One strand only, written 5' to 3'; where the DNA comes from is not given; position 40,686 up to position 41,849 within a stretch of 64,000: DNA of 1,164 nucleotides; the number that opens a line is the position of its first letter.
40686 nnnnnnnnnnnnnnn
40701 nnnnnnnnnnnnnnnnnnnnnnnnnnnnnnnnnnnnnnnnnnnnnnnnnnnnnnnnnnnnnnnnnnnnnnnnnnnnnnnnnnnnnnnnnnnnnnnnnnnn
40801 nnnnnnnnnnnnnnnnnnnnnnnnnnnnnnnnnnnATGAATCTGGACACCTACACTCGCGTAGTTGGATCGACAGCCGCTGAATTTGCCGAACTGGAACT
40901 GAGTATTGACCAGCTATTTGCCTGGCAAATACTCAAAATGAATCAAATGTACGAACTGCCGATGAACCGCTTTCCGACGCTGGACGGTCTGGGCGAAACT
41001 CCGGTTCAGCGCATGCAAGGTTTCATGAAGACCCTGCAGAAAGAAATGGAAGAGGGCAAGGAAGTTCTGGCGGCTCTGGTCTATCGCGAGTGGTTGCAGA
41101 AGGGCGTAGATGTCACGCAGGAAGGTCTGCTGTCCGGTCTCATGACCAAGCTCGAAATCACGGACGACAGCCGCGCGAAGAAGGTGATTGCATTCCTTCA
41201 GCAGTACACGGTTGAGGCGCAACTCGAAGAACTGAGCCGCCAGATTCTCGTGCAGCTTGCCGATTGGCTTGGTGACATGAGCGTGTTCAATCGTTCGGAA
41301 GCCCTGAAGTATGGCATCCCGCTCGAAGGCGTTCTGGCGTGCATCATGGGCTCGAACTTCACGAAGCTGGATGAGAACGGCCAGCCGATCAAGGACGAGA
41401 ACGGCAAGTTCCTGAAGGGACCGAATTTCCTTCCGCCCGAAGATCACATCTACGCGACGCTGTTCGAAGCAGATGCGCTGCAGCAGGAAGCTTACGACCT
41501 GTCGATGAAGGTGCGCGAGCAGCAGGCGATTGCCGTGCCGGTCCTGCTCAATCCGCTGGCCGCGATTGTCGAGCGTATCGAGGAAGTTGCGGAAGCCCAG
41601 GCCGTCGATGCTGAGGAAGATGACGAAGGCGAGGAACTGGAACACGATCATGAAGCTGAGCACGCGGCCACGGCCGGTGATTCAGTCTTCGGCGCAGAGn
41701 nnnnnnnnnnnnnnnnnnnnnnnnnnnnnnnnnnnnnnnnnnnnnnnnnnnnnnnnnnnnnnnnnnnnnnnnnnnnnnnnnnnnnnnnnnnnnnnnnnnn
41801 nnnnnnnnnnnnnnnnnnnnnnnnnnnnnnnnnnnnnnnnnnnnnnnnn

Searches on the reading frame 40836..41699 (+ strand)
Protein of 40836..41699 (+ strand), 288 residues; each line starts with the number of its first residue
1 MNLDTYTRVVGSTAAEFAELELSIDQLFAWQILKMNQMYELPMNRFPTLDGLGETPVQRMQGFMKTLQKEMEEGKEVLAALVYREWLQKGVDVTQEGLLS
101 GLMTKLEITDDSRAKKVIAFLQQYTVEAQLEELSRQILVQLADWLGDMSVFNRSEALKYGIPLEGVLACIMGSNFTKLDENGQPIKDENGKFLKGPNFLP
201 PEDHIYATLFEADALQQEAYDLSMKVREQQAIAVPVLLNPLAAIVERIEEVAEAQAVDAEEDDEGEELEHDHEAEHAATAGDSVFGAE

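Call 70: search_protein_families(library=phrogs, proteins=[window:40836-41699:+], max_evalue=0.00001)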
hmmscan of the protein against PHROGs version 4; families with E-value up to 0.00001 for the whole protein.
window:40836-41699:+ (288 aa): 1 family
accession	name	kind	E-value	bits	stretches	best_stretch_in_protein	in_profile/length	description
phrog_671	-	other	3.5e-20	73.1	1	29-218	539-668/678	nucleotide pyrophosphohydrolase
